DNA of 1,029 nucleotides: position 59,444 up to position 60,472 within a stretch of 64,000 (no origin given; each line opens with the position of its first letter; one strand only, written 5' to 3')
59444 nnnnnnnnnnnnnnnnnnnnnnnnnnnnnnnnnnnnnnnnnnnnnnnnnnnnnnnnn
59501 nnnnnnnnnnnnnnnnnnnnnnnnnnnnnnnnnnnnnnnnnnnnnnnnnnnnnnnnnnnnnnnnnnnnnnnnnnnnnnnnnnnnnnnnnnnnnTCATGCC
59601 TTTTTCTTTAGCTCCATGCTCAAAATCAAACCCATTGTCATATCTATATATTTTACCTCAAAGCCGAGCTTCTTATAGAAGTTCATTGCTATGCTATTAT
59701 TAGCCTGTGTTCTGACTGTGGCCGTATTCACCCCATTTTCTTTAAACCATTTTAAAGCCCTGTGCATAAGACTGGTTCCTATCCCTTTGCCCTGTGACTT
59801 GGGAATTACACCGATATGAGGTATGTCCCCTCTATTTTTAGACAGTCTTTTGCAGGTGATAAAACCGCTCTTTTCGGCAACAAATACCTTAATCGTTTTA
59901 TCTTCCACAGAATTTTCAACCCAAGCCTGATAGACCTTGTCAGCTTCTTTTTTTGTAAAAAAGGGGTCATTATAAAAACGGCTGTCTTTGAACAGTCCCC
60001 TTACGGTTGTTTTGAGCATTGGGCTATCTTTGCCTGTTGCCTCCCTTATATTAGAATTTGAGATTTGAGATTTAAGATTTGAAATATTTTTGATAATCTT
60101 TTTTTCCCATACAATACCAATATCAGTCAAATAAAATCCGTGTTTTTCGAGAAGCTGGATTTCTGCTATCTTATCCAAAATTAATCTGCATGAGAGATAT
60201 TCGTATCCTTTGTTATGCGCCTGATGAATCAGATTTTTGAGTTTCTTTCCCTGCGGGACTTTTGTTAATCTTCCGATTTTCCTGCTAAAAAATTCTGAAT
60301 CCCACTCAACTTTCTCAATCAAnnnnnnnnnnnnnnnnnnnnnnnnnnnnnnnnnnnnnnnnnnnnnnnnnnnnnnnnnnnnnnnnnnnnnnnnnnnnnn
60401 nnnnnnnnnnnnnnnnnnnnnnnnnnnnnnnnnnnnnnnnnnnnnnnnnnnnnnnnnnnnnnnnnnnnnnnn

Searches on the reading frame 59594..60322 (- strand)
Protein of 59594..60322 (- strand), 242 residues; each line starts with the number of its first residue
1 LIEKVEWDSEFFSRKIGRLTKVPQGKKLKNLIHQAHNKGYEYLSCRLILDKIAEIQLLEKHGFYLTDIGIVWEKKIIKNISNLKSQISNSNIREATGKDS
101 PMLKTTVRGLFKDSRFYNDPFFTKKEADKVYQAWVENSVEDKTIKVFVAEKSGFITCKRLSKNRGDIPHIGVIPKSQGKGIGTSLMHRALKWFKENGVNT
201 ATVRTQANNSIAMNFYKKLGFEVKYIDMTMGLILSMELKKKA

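Call 4: search_protein_families(library=pfam, proteins=[window:59594-60322:-], max_evalue=0.01)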
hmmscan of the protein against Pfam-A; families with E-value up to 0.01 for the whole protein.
window:59594-60322:- (242 aa): 8 families
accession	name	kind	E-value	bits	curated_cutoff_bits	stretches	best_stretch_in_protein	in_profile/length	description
PF00583.31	Acetyltransf_1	-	1.2e-16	61.4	20.7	1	126-221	16-116/116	Acetyltransferase (GNAT) family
PF13508.13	Acetyltransf_7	-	3e-14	53.6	27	1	145-223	4-84/84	Acetyltransferase (GNAT) domain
PF13673.13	Acetyltransf_10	-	8.4e-11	42.4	23.6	1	135-223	22-109/128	Acetyltransferase (GNAT) domain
PF13302.13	Acetyltransf_3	-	3.2e-08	34.8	25.4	1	115-222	26-138/138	Acetyltransferase (GNAT) domain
PF13420.13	Acetyltransf_4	-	1.1e-07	32.4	24.3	1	176-224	88-137/155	Acetyltransferase (GNAT) domain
PF08445.16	FR47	-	2e-06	28.1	22.1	1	158-223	15-79/86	FR47-like protein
PF14542.12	Acetyltransf_CG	-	2.1e-05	25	30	1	151-198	11-58/80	GCN5-related N-acetyl-transferase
PF13527.13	Acetyltransf_9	-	0.00019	21.9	25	1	169-223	77-126/127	Acetyltransferase (GNAT) domain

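Call 5: search_protein_families(library=ncbifam, proteins=[window:59594-60322:-], max_evalue=0.01)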
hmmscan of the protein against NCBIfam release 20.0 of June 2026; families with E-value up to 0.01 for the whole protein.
window:59594-60322:- (242 aa): 18 families
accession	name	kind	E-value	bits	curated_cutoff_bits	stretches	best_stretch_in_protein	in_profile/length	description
NF008212.0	PRK10975.1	equivalog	3.5e-33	115.4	219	1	2-224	7-223/232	dTDP-4-amino-4,6-dideoxy-D-galactose acyltransferase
TIGR02382.1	wecD_rffC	equivalog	4.5e-20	72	195.1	1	50-223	8-182/191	dTDP-4-amino-4,6-dideoxy-D-galactose acyltransferase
TIGR01575.1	rimI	equivalog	1.3e-11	44.8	86.4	1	151-223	43-114/132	ribosomal protein S18-alanine N-acetyltransferase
NF002959.0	PRK03624.1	equivalog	4e-09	36.3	124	1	139-225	44-133/147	GNAT family acetyltransferase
NF000360.1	sat4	exception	1.9e-08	34.6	380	1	141-230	71-162/180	streptothricin N-acetyltransferase Sat4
TIGR03448.1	mycothiol_MshD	equivalog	3.2e-08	33.2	163.1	1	165-228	229-292/294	mycothiol synthase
NF049894.1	CG3035_N_ac_Glu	equivalog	5.4e-07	29.1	280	1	170-223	238-291/300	N-acetylglutamate synthase, CG3035 family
NF000358.1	sat2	exception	7e-07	29.2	360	1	153-228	72-147/174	streptothricin N-acetyltransferase Sat2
NF007025.1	PRK09491.1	equivalog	1.7e-06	28.1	173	1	169-222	67-120/145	ribosomal protein S18-alanine N-acetyltransferase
NF040503.1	resist_ArsN1a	equivalog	5.5e-06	26.2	170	1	172-222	84-134/159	arsinothricin resistance N-acetyltransferase ArsN1 family A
NF000487.1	stat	exception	2.3e-05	24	420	1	162-228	102-168/189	streptothricin N-acetyltransferase STAT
NF007807.0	PRK10514.1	equivalog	6.2e-05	23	134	1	169-223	75-124/147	acetyltransferase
TIGR03103.1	trio_acet_GNAT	equivalog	0.00015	20.4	569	1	170-222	161-213/547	N-acetylglutaminylglutamine synthetase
NF043067.1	AAC_6p_group_E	equivalog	0.00053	19.9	140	1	172-222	78-128/140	aminoglycoside 6'-N-acetyltransferase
TIGR03585.1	PseH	equivalog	0.0013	18.8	93.1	1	133-224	40-136/156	UDP-4-amino-4,6-dideoxy-N-acetyl-beta-L-altrosamine N-acetyltransferase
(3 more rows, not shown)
